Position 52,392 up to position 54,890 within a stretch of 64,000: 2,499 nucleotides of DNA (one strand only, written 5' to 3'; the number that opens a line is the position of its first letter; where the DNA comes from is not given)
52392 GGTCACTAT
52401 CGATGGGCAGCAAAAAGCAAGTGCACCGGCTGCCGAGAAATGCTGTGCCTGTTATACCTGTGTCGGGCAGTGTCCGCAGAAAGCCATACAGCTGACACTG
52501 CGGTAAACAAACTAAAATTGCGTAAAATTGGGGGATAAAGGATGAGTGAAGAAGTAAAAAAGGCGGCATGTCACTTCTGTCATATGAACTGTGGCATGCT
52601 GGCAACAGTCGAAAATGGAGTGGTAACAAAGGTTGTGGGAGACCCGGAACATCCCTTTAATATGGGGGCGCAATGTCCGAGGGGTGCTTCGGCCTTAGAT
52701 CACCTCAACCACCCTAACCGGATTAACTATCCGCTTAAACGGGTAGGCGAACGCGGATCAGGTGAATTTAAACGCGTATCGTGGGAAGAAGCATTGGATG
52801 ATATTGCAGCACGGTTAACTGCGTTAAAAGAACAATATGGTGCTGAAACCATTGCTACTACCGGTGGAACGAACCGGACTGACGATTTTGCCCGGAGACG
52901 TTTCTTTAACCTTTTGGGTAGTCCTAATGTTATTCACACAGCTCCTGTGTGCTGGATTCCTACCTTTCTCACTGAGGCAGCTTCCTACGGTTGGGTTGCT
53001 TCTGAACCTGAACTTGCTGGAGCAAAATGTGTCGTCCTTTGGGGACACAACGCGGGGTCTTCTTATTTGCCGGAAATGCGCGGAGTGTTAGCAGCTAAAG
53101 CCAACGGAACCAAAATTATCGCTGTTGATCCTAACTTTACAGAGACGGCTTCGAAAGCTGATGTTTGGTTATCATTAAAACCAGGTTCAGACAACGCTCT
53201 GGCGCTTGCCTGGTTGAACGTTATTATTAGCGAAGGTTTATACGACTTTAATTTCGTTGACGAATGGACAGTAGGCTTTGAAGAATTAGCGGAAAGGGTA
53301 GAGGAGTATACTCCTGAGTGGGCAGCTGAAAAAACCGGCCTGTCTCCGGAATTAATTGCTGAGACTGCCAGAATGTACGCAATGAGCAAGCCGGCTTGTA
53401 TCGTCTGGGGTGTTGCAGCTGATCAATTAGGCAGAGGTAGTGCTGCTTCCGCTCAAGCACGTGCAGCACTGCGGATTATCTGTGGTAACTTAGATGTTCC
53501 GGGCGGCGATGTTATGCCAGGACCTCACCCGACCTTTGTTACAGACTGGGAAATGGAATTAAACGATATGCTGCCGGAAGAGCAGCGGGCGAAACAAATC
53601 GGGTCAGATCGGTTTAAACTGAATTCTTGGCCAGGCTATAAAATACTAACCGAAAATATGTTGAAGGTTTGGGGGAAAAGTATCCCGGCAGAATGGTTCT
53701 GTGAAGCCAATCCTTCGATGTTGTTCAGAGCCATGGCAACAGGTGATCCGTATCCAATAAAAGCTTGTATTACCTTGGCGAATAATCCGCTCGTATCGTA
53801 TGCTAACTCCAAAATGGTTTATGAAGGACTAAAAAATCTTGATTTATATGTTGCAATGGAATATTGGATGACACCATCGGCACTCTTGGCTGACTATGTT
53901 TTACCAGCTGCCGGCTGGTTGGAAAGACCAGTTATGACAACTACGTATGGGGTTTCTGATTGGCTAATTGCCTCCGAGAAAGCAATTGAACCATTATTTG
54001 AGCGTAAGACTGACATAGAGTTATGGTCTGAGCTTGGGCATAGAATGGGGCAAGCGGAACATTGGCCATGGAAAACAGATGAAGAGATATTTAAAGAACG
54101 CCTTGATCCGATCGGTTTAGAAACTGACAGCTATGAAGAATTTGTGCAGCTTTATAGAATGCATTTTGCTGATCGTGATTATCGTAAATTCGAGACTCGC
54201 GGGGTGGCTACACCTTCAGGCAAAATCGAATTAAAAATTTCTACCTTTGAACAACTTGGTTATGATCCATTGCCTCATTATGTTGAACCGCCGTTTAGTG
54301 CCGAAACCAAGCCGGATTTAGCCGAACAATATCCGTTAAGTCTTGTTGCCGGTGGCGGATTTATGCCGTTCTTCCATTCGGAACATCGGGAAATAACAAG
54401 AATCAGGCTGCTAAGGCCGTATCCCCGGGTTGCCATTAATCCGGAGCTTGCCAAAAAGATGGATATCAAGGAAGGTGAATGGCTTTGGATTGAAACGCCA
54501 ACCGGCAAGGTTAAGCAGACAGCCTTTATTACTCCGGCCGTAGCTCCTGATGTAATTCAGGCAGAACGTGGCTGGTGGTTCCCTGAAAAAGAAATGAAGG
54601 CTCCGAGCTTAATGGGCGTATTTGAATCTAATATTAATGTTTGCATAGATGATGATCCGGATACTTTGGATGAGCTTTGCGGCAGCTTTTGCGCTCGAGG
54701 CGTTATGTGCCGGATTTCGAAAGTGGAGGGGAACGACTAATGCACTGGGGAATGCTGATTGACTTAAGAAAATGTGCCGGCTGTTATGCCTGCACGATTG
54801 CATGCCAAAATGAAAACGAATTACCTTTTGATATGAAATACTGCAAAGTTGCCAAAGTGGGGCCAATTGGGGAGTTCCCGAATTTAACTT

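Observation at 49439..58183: Nine-gene sigma-54 operon combining a cytoplasm-facing PsrABC-like Mo/W enzyme with HdrD-like and DUF169-ferredoxin partners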

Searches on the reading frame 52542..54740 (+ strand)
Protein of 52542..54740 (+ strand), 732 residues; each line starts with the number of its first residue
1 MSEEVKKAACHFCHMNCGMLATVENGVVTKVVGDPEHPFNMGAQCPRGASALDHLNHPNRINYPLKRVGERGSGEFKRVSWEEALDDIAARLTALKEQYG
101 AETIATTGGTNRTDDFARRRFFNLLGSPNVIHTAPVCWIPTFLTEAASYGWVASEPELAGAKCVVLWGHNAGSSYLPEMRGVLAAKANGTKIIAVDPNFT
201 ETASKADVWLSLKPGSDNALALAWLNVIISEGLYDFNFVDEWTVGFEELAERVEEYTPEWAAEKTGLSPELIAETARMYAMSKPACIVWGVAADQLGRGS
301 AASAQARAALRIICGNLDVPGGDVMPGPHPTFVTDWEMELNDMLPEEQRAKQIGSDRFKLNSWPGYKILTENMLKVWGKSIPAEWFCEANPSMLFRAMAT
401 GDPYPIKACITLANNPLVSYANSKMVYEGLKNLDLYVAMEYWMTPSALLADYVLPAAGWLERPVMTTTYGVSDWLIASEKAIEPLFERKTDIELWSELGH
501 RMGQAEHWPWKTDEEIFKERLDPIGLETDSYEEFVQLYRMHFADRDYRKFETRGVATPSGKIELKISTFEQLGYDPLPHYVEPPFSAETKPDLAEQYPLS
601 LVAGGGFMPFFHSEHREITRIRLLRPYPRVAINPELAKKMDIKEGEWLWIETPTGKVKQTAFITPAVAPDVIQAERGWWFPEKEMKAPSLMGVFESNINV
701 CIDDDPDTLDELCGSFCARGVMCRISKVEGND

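Call 4: search_protein_families(library=pfam, proteins=[window:52542-54740:+])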
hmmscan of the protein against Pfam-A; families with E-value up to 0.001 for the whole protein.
window:52542-54740:+ (732 aa): 3 families
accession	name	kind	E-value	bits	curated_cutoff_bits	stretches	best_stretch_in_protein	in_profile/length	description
PF00384.28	Molybdopterin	-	2.3e-37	129.3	24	1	60-499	1-351/353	Molybdopterin oxidoreductase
PF01568.27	Molydop_binding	-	1.2e-16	61.1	26.8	1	611-708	12-99/110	Molydopterin dinucleotide binding domain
PF04879.21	Molybdop_Fe4S4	-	1.9e-15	57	22.7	1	4-57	2-55/55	Molybdopterin oxidoreductase Fe4S4 domain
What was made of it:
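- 52542..54740 (+): alpha-2: Tat-less bis-pyranopterin (Mo or W) catalytic subunit with an FS0 cluster. The three Pfam domains match at near-full length (call 4).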

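Call 5: search_protein_families(library=ncbifam, proteins=[window:52542-54740:+])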
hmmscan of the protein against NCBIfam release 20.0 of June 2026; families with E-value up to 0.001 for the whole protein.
window:52542-54740:+ (732 aa): 27 families (the best 25 are shown)
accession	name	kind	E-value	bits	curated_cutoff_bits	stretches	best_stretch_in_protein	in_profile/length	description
TIGR01591.1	Fdh-alpha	equivalog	2e-95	320.3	666.25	2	9-326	2-320/672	formate dehydrogenase subunit alpha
NF012032.0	PRK15488.1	equivalog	3.6e-93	312.9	694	2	6-515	44-540/759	thiosulfate reductase PhsA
TIGR02166.1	dmsA_ynfE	subfamily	1.3e-76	258.3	777.7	2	2-323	41-397/794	DMSO/selenate family reductase complex A subunit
TIGR03479.1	DMSO_red_II_alp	subfamily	5.7e-65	219.9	984.75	3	8-243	61-307/913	molybdopterin-dependent oxidoreductase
NF047855.1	AssmNtatRedNasC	equivalog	3.5e-61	207.4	1100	2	2-302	17-322/708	assimilatory nitrate reductase catalytic subunit NasC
NF041884.1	selenate_YnfF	exception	3.4e-49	167.5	1650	3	28-249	69-305/798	selenate/tellurate reductase subunit YnfF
NF041885.1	selenate_YnfE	exception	7.1e-47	159.7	1675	2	13-323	57-404/805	selenate/tellurate reductase subunit YnfE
TIGR00509.1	bisC_fam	subfamily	1.1e-46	159.5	1017.55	1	19-730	7-756/772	molybdopterin guanine dinucleotide-containing S/N-oxide reductase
NF011566.1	PRK14990.1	exception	1.1e-45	155.9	1600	2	14-323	68-417/814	dimethylsulfoxide reductase subunit A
TIGR01553.1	formate-DH-alph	equivalog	1.2e-37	129.2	814.2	1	5-244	44-305/1009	formate dehydrogenase-N subunit alpha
NF041783.2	mnquin_red_QrcB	equivalog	1.8e-36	125.6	440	2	4-323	51-365/695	menaquinone reductase molybdopterin-binding-like subunit QrcB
NF041323.1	Nitr_red_NasA_Halo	equivalog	5.7e-36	124.3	1000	1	13-506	3-474/673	assimilatory nitrate reductase NasA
NF011682.0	PRK15102.1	equivalog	3.2e-35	121.5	909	1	186-697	254-783/829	trimethylamine-N-oxide reductase TorA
TIGR02164.1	torA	equivalog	1.3e-33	116.2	1465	1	186-694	250-776/824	trimethylamine-N-oxide reductase TorA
NF041714.1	arsenate_red_ArrA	equivalog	1.3e-31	109.6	1600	2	7-244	52-297/848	arsenate respiratory reductase molybdopterin-containing subunit ArrA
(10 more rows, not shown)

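Call 6: find_homologous_proteins(query=window:52542-54740:+)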
Query window:52542-54740:+ (732 aa): 2773 proteins with E <= 0.001 among 8000 candidates; the best 120 are listed.
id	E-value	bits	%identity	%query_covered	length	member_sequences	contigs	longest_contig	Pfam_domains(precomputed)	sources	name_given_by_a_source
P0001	0.0e+0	1513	84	100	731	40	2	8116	PF00384.28,PF01568.28,PF04879.22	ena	-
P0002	0.0e+0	1466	82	99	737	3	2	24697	PF00384.28,PF01568.28,PF04879.22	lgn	-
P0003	0.0e+0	1450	80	99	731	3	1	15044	PF00384.28,PF01568.28,PF04879.22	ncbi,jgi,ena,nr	ncbi:MAG: Acetylene hydratase [Firmicutes bacterium]|nr:Acetylene hydratase [Bacillota bacterium]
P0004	0.0e+0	1398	78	100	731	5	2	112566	PF00384.28,PF01568.28,PF04879.22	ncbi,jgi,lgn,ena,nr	ncbi:MAG: Acetylene hydratase [Firmicutes bacterium]|nr:Acetylene hydratase [Bacillota bacterium]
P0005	0.0e+0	1378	76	99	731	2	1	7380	PF00384.28,PF01568.28,PF04879.22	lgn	-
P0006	0.0e+0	1377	77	98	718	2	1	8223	PF00384.28,PF01568.28,PF04879.22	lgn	-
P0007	0.0e+0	1364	76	99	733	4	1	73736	PF00384.28,PF01568.28,PF04879.22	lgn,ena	-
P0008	0.0e+0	1361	76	99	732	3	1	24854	PF00384.28,PF01568.28,PF04879.22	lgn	-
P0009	0.0e+0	1353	76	99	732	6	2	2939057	PF00384.28,PF01568.28,PF04879.22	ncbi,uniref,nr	ncbi:thiosulfate reductase PhsA [Thermacetogenium phaeum DSM 12270]|uniref:Thiosulfate reductase Phs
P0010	0.0e+0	1344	75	99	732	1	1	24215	PF00384.28,PF01568.28,PF04879.22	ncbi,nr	ncbi:MAG TPA: molybdopterin-dependent oxidoreductase [Syntrophomonadaceae bacterium]|nr:molybdopteri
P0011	0.0e+0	1331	74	99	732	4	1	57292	PF00384.28,PF01568.28,PF04879.22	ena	-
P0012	0.0e+0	1312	73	99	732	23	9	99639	PF00384.28,PF01568.28,PF04879.22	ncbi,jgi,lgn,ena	jgi:anaerobic selenocysteine-containing dehydrogenase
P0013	0.0e+0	1304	72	100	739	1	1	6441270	PF00384.28,PF01568.28,PF04879.22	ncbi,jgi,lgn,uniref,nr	ncbi:molybdopterin-containing oxidoreductase family protein [Candidatus Formimonas warabiya]|uniref:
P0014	0.0e+0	1304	73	99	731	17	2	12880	PF00384.28,PF01568.28,PF04879.22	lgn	-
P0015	0.0e+0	1295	71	100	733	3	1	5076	PF00384.28,PF01568.28,PF04879.22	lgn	-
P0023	0.0e+0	1170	66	99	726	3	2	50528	PF00384.28,PF01568.28,PF04879.22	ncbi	ncbi:MAG: molybdopterin-containing oxidoreductase family protein [Moorellaceae bacterium]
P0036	8.6e-282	955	54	99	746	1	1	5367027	PF00384.28,PF01568.28,PF04879.22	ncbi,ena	-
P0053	3.5e-277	940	54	99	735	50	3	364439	PF00384.28,PF01568.28,PF04879.22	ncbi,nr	ncbi:MAG: molybdopterin-dependent oxidoreductase [Candidatus Nezhaarchaeota archaeon]|nr:molybdopter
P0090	4.3e-269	913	53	99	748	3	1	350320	PF00384.28,PF01568.28,PF04879.22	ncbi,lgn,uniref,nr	ncbi:Anaerobic selenocysteine-containing dehydrogenase [Desulfuromusa kysingii]|uniref:Anaerobic sel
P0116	5.2e-255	867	51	99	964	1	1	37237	PF00384.28,PF01568.28,PF17780.7,PF04879.22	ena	-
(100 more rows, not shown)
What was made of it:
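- Databases name homologues PhsA or thiosulfate reductase (call 6). Some homologues are annotated as acetylene hydratase (call 6).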

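Call 7: search_solved_structures(query=window:52542-54740:+, show_alignments=2)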
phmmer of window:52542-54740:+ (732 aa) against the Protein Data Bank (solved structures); distinct sequences matched with E-value up to 0.001: 57.
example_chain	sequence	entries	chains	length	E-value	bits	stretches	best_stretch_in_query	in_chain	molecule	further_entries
2e7z_A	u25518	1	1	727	1.6e-135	456.6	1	6-716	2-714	Acetylene hydratase Ahy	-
2vpw_A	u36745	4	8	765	1.4e-80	275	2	4-324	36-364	THIOSULFATE REDUCTASE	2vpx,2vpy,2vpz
7qv7_S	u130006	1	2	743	9.9e-63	215.9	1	7-673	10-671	Hydrogen dependent carbon dioxide reductase subunit FdhF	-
1aa6_A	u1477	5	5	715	4e-59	204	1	8-680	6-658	FORMATE DEHYDROGENASE H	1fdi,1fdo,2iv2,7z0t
9t1s_L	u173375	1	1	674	4.5e-59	203.8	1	9-672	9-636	formate dehydrogenase (coenzyme F420)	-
9vap_A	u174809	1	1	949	5.6e-55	190.3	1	3-323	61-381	Formate dehydrogenase molybdopterin-binding subunit FdhA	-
7bkb_D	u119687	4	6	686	1.5e-50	175.7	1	8-504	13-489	Formate dehydrogenase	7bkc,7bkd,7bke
5e7o_A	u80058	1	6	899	1.9e-41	145.6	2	10-243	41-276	DMSO reductase family type II enzyme, molybdopterin subunit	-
4ydd_A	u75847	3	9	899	5.7e-41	144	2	10-243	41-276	DMSO reductase family type II enzyme, molybdopterin subunit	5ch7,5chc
1e60_A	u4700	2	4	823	2e-40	142.2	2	20-323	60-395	Dimethyl sulfoxide/trimethylamine N-oxide reductase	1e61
1dmr_A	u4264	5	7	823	2.6e-40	141.8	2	20-323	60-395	DMSO REDUCTASE | Dimethyl sulfoxide/trimethylamine N-oxide reductase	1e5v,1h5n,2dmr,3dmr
1e18_A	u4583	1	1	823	2.7e-40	141.7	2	20-323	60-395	DMSO REDUCTASE.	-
8rqz_C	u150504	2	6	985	5.1e-40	140.8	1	6-667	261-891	Probable oxidoreductase YjgC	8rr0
9gzq_A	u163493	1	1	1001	5.5e-40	140.7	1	6-667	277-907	Probable oxidoreductase YjgC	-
4dmr_A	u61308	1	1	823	7.8e-40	140.2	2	20-323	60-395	DMSO REDUCTASE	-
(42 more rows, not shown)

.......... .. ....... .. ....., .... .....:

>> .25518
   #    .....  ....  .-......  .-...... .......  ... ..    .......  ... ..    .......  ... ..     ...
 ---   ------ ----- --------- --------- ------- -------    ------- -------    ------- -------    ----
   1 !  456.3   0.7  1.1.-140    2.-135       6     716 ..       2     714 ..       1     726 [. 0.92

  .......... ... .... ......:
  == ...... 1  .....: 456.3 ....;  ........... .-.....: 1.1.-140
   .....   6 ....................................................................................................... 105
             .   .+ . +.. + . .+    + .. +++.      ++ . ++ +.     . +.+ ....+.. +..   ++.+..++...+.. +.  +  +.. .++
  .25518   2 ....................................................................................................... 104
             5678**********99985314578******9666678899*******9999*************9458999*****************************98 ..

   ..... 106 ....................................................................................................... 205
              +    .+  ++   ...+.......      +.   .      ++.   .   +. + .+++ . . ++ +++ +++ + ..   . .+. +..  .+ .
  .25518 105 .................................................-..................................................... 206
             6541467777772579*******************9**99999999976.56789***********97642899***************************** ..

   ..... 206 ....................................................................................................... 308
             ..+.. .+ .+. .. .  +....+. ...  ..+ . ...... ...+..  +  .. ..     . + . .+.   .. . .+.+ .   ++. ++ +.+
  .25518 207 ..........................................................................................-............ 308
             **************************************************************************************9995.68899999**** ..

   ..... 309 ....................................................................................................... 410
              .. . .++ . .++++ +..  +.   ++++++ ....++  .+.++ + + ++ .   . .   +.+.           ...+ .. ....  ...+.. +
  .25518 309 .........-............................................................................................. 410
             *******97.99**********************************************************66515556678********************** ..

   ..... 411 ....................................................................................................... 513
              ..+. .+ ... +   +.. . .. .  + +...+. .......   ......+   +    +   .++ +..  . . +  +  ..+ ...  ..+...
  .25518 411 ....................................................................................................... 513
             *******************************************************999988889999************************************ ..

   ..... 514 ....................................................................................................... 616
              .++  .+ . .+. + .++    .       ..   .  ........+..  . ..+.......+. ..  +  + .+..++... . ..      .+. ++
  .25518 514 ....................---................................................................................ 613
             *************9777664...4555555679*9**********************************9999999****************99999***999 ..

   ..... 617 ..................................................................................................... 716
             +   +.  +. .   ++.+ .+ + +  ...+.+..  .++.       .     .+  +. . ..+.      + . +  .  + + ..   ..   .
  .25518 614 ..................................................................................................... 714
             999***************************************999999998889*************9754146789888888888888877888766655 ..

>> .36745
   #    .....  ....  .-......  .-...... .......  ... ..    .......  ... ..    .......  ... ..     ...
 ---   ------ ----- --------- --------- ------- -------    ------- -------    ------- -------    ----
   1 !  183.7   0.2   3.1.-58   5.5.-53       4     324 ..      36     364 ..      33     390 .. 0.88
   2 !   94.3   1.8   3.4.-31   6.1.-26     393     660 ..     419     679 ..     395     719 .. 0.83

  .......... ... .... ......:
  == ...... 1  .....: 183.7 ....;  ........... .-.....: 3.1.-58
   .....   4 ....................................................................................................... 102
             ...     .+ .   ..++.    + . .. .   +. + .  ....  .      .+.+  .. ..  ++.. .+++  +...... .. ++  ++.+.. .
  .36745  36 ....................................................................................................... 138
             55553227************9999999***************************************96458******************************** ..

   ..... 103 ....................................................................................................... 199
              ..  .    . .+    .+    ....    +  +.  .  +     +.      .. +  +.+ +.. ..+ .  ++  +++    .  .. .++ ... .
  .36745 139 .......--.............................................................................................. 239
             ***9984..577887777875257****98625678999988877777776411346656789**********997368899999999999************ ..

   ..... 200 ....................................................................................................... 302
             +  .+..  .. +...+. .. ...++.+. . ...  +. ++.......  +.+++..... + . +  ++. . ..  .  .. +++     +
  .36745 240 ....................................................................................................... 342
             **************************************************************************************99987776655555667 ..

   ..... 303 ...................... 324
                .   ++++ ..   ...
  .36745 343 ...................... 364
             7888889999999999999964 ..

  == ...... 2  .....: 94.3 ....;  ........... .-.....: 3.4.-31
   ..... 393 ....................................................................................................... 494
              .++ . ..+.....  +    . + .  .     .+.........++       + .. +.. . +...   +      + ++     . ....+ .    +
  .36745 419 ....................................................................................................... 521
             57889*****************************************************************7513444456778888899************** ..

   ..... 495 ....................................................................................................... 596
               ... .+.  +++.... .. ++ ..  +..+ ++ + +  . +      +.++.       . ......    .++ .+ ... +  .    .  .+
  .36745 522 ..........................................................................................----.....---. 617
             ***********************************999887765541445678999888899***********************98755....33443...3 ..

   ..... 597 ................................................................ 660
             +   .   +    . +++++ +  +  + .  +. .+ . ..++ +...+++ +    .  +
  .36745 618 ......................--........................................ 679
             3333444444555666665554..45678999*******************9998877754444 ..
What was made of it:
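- On SoeABC-type cytoplasm-facing enzymes: The closest solved relative is acetylene hydratase (call 7).
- Acetylene hydratase is the best solved match (call 7). PsrA is the second-best solved match (call 7). alpha-2 is much closer to acetylene hydratase (457 bits) than to PsrA (275 bits) (call 7). Acetylene hydratase is the closest solved relative (call 7).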

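Call 8: find_related_loci(query=window:52542-54740:+, collection=genome_contigs, flank=10000)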
Query window:52542-54740:+ (732 aa) in genome_contigs; peptide patterns used: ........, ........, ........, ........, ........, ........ (x = any residue, [..] = any of these).
34 stretches matched a pattern; 30 encode a relative of the query (tblastn E <= 1e-3); 30 distinct loci.
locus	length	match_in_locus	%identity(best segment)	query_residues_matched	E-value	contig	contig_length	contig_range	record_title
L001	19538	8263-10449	91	4-732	0e+0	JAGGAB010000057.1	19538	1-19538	MAG: Bacillota bacterium isolate CTSoil_079 scaffold_921, whole genome shotgun sequence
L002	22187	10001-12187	90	4-732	0e+0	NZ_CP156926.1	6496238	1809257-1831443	Sporomusa aerivorans strain DSM 13326 chromosome, complete genome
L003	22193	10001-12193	89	1-732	0e+0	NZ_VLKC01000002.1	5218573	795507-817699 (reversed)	Sporomusa sp. KB1 SalpaDRAFT_Scaffold1.2, whole genome shotgun sequence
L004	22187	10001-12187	88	4-732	0e+0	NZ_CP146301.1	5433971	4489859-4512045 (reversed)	Sporomusa ovata DSM 2662 chromosome, complete genome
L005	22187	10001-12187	87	4-732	0e+0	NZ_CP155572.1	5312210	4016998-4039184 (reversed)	Sporomusa malonica strain DSM 5090 chromosome, complete genome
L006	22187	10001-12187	89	4-732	0e+0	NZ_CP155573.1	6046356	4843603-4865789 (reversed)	Sporomusa silvacetica DSM 10669 chromosome, complete genome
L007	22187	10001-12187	88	4-732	0e+0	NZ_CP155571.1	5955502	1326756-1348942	Sporomusa acidovorans DSM 3132 chromosome, complete genome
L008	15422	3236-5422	85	4-732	0e+0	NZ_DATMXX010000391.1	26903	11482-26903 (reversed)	MAG: Sporomusa sp. isolate SMAG_U13131 k141_46812, whole genome shotgun sequence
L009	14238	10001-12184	84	4-731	0e+0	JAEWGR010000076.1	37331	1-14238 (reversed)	MAG: Bacillota bacterium isolate OH_PBlB_39 k127_486320, whole genome shotgun sequence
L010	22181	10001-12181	83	3-729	0e+0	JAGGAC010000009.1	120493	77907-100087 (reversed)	MAG: Bacillota bacterium isolate CTSoil_080 scaffold_149, whole genome shotgun sequence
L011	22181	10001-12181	77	4-730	0e+0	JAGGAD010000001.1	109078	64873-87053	MAG: Bacillota bacterium isolate CTSoil_081 scaffold_54, whole genome shotgun sequence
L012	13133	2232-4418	78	4-732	0e+0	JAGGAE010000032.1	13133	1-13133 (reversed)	MAG: Bacillota bacterium isolate CTSoil_082 scaffold_2539, whole genome shotgun sequence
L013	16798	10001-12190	75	1-728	0e+0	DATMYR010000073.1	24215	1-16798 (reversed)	MAG TPA_asm: Syntrophomonadaceae bacterium isolate SMAG_U13153 k141_107680, whole genome shotgun sequence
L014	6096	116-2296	73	4-728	0e+0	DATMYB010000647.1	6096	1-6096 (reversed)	MAG TPA_asm: Syntrophomonas sp. isolate SMAG_U13135 k141_165103, whole genome shotgun sequence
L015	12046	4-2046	73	50-728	0e+0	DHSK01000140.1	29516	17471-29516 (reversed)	MAG TPA_asm: Syntrophomonas sp. UBA5288 UBA5288_contig_1595, whole genome shotgun sequence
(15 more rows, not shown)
